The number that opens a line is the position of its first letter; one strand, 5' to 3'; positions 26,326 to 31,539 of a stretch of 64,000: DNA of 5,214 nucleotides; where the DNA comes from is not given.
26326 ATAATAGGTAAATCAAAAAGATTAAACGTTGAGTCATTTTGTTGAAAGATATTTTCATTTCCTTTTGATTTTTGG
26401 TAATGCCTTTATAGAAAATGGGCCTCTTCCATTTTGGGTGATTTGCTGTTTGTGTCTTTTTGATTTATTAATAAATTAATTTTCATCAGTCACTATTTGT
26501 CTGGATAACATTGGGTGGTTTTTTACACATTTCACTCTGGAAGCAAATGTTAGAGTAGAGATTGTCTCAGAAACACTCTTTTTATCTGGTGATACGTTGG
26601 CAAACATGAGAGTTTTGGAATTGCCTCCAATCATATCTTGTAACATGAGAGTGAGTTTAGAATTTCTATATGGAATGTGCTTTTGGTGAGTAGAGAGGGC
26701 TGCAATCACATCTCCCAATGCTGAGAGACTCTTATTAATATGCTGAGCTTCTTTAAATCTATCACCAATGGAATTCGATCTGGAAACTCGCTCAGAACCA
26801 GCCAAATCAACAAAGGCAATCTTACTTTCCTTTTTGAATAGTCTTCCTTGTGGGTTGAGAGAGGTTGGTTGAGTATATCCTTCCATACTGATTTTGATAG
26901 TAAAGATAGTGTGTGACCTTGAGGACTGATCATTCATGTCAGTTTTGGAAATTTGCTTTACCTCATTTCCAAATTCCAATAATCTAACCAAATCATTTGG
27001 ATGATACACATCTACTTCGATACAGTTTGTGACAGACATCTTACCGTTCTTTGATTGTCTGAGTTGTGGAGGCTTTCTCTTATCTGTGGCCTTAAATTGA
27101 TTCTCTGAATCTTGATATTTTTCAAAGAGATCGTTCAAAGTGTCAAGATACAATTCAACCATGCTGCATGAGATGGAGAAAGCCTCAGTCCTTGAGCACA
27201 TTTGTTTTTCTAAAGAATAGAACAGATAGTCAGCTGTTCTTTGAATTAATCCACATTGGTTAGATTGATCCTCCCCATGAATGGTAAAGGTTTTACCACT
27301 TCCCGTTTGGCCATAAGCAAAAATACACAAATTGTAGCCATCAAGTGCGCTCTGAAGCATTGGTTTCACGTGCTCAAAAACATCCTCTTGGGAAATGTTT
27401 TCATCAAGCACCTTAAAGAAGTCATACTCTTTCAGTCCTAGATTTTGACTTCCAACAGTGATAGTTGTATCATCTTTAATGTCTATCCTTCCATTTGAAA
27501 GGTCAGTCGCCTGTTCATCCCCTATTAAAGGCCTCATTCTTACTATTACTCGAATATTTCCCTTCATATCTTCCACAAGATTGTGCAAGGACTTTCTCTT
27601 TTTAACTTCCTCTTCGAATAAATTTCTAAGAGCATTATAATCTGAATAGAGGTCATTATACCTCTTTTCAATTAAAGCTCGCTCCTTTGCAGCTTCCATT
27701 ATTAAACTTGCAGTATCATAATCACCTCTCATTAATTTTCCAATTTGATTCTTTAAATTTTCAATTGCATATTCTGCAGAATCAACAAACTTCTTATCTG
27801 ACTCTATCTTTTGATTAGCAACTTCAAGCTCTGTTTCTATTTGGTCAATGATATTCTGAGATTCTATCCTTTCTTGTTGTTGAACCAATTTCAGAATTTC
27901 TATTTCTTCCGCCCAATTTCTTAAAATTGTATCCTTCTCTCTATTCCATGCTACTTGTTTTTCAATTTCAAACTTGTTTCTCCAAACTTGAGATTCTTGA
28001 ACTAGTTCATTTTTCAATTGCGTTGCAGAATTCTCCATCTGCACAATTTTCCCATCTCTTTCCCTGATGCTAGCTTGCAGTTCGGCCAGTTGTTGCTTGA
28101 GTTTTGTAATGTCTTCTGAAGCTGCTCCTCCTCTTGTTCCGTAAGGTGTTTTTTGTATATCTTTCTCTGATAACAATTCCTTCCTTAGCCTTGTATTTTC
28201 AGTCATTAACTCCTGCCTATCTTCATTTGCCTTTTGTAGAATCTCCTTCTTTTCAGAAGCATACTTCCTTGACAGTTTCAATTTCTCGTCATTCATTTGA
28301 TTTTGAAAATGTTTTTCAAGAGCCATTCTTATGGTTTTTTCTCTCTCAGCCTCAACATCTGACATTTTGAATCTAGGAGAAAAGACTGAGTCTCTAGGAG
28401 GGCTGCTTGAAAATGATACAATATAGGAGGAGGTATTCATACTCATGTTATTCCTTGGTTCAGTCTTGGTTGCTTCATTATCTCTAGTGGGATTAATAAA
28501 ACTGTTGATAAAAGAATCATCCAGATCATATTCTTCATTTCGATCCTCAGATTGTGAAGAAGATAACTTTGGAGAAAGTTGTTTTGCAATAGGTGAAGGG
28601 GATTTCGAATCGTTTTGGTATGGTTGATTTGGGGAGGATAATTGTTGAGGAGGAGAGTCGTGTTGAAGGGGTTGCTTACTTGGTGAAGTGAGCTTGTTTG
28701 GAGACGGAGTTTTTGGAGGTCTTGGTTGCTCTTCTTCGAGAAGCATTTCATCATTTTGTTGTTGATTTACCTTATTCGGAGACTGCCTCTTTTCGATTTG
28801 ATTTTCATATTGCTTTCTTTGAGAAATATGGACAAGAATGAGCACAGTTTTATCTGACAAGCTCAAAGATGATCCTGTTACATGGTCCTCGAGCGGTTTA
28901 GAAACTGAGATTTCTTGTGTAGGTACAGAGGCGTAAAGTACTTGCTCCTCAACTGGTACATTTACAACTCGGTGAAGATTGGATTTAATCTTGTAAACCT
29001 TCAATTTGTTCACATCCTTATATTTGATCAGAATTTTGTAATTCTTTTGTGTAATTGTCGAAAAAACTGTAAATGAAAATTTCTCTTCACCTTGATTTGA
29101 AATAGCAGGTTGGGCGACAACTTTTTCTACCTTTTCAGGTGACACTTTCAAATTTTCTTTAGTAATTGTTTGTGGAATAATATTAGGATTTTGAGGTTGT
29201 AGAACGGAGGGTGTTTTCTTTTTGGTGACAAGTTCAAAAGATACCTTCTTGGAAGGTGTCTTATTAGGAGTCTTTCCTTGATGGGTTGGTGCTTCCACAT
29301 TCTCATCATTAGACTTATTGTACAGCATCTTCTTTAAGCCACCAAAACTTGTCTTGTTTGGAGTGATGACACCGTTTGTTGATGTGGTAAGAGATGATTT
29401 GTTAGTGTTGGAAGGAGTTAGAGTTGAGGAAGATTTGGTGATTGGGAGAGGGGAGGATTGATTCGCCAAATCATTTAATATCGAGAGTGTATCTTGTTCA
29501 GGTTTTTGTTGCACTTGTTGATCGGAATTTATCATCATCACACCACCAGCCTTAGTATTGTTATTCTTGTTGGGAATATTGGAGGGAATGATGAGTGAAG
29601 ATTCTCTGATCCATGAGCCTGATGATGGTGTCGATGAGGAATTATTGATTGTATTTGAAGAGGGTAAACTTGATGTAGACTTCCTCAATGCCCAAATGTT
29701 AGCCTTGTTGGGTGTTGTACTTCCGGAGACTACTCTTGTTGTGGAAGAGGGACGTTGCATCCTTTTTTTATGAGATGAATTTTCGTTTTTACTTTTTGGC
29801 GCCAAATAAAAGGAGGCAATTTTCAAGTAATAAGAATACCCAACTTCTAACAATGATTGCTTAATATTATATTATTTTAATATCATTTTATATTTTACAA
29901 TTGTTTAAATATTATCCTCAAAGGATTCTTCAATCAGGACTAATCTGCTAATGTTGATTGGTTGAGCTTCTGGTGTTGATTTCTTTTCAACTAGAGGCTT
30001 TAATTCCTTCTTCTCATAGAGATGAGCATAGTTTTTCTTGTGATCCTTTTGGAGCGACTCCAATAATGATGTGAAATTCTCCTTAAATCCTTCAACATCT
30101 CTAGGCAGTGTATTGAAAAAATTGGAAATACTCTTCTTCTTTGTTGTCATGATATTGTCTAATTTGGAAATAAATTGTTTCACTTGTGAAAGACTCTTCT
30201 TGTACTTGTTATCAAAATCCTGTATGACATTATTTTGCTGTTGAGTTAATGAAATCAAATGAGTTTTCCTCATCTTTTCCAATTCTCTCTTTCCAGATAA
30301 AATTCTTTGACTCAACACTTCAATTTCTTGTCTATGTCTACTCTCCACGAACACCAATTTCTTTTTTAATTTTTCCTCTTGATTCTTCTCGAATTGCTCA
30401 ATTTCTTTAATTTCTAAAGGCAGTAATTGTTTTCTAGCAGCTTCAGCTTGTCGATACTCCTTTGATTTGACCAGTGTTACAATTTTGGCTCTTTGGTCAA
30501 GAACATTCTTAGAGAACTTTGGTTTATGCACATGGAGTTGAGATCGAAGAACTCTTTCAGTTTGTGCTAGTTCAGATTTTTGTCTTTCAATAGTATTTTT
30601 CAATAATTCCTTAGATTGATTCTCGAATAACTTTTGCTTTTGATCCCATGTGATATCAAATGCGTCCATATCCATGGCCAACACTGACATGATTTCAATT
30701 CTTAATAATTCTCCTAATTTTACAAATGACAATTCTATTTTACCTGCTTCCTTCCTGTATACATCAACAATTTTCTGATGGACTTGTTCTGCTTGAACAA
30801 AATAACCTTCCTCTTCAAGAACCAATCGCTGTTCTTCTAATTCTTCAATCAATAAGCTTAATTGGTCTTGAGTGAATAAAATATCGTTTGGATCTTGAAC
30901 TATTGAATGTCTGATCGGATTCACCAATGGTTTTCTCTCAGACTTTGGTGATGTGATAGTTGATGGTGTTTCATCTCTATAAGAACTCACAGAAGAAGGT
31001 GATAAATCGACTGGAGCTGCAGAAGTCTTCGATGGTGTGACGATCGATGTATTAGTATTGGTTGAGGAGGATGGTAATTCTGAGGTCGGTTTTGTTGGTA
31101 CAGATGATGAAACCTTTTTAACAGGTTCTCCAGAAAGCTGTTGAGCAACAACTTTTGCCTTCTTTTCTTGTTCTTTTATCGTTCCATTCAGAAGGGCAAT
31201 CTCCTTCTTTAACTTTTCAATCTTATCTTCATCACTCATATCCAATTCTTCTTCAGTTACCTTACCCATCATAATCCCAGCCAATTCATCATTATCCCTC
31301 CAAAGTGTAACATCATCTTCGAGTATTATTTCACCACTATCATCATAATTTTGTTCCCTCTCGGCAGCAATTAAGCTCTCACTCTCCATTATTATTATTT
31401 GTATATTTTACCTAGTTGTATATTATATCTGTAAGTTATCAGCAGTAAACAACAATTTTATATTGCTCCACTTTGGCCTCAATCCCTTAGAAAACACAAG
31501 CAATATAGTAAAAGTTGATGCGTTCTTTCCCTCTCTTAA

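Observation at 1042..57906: Flagellar and microtubule toolkit: SPEF1-like CH-domain protein, vasohibin-like tubulin detyrosinase and kinesin-14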

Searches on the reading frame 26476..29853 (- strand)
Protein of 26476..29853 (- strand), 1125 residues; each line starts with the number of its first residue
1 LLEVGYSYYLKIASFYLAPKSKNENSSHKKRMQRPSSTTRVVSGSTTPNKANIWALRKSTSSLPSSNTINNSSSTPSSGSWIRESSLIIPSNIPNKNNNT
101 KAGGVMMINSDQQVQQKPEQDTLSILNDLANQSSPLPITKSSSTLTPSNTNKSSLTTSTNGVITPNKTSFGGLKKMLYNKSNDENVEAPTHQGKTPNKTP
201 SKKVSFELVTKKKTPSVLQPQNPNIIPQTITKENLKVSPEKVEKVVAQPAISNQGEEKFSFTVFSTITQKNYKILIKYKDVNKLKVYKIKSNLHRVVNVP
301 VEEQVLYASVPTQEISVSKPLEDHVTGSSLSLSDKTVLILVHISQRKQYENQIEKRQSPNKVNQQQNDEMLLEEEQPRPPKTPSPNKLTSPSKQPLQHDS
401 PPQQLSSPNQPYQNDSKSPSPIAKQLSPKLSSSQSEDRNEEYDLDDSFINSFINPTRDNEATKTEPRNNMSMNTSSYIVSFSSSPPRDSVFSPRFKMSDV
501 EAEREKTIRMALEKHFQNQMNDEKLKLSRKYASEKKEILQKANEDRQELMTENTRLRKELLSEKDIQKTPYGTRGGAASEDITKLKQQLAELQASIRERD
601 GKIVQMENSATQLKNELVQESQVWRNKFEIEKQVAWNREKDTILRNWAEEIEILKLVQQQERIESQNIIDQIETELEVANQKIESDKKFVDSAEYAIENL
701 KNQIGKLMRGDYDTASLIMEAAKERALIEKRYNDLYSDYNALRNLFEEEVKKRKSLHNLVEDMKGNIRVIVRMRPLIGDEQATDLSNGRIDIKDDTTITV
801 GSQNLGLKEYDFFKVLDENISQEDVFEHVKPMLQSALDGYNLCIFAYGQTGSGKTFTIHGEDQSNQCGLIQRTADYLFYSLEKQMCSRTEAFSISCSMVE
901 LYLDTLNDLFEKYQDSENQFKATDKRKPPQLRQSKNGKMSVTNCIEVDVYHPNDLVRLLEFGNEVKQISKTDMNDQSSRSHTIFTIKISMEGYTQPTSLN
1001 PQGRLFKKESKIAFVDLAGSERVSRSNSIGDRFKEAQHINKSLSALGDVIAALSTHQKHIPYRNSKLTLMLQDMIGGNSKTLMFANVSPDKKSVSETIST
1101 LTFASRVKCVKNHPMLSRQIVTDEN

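Call 6: search_protein_families(library=pfam, proteins=[window:26476-29853:-], max_evalue=0.1)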
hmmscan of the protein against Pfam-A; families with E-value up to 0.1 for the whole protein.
window:26476-29853:- (1125 aa): 3 families
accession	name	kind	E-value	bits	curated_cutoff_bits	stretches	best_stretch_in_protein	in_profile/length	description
PF00225.29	Kinesin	-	1.1e-99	334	29.3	1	772-1109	1-326/327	Kinesin motor domain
PF16796.11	Microtub_bd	-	1.5e-36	126.1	27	1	747-909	2-154/155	Microtubule binding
PF08729.15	HUN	-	0.072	13.6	26.9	0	436-461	10-28/52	HPC2 and ubinuclein domain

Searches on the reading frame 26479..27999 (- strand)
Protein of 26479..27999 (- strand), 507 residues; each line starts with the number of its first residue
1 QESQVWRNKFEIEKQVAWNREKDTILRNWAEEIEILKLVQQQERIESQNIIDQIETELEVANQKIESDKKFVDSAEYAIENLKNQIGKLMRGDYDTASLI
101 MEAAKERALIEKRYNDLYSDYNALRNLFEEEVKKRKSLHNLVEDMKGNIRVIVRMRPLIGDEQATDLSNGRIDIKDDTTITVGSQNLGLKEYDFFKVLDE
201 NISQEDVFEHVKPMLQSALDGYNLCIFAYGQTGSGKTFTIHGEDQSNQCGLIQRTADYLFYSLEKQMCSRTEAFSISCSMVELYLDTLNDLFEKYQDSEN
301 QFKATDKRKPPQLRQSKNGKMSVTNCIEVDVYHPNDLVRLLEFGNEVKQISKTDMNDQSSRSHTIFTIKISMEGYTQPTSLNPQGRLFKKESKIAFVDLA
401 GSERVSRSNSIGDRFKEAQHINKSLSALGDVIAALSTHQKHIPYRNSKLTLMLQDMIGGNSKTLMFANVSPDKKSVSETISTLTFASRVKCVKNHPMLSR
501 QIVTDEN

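Call 24: search_solved_structures(query=window:26479-27999:-, show_alignments=1, max_evalue=1e-40)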
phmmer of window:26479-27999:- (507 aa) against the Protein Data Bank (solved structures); distinct sequences matched with E-value up to 1e-40: 131 (the best 60 are shown).
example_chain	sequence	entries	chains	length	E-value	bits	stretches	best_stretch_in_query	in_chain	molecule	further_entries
3h4s_A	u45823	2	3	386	3.6e-80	273.7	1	135-497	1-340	Kinesin-like calmodulin-binding protein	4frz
1sdm_A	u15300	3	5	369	3.5e-78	267.2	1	143-497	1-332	kinesin heavy chain-like protein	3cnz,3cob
5wde_A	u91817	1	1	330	2.7e-67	231.3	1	146-492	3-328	Kinesin-like protein KIFC3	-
4gkr_A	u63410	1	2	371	3.5e-66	227.6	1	126-493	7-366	Neck and C-terminal motor domain of Kar3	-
4etp_A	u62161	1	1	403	9.6e-64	219.6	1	105-492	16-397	Kinesin-like protein KAR3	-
1f9t_A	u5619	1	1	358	2e-63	218.6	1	135-492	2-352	KINESIN-LIKE PROTEIN KAR3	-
1f9w_A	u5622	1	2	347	2e-59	205.4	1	145-492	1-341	KINESIN-LIKE PROTEIN KAR3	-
3kar_A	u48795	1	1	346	2.1e-59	205.3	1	147-492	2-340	KINESIN-LIKE PROTEIN KAR3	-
1f9v_A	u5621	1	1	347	2.2e-59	205.2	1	145-492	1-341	KINESIN-LIKE PROTEIN KAR3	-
1f9u_A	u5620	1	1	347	2.2e-59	205.2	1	145-492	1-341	KINESIN-LIKE PROTEIN KAR3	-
3t0q_A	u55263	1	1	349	2.8e-59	204.9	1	145-493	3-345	AGR253Wp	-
1cz7_A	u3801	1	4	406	5.8e-59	203.8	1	126-493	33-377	MICROTUBULE MOTOR PROTEIN NCD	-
5w3d_A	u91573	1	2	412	5.9e-59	203.8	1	126-493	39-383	Protein claret segregational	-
2ncd_A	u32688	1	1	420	6e-59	203.8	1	126-493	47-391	PROTEIN (Kinesin motor NCD)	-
3l1c_A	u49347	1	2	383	2.1e-58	202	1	126-492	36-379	Protein claret segregational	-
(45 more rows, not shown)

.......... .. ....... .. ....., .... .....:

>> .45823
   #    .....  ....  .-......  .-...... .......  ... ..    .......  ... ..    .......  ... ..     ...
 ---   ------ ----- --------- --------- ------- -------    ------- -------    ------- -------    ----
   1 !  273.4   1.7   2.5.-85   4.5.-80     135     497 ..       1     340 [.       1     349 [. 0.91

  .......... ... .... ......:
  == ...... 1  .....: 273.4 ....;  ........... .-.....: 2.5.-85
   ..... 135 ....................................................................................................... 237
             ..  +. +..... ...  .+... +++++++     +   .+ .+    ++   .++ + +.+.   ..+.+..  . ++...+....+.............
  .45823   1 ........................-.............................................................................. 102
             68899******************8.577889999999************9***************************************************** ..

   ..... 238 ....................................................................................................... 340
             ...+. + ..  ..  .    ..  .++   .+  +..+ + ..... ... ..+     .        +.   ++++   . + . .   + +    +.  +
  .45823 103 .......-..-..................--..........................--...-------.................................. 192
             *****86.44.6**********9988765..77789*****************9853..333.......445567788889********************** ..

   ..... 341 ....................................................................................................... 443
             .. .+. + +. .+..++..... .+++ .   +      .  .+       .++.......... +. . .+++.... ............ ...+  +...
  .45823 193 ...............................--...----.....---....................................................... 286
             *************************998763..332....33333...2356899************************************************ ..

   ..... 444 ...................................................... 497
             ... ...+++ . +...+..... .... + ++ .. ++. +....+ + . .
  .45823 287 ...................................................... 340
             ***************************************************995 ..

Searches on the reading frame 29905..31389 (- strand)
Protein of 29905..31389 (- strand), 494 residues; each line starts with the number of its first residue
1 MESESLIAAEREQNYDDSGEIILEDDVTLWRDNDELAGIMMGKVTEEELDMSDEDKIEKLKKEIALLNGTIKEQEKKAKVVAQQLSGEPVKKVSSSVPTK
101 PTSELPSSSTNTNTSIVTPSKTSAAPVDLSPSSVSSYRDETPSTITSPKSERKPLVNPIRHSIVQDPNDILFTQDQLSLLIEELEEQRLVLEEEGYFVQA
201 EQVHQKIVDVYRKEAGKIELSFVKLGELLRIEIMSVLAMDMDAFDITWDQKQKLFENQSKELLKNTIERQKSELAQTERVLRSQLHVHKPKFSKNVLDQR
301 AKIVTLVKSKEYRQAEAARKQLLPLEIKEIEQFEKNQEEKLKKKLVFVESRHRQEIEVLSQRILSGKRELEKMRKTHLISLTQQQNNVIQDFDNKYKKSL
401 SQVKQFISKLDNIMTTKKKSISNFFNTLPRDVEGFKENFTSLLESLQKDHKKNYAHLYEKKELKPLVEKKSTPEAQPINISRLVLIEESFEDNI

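Call 19: search_protein_families(library=pfam, proteins=[window:29905-31389:-], max_evalue=0.001)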
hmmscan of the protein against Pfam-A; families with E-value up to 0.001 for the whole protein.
window:29905-31389:- (494 aa): 0 families

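Call 64: search_protein_families(library=pfam, proteins=[window:29905-31389:-], max_evalue=1)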
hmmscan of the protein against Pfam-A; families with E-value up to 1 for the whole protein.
window:29905-31389:- (494 aa): 0 families

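Call 65: search_solved_structures(query=window:29905-31389:-, max_evalue=0.01)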
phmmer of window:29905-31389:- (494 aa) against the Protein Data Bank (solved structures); distinct sequences matched with E-value up to 0.01: 0.
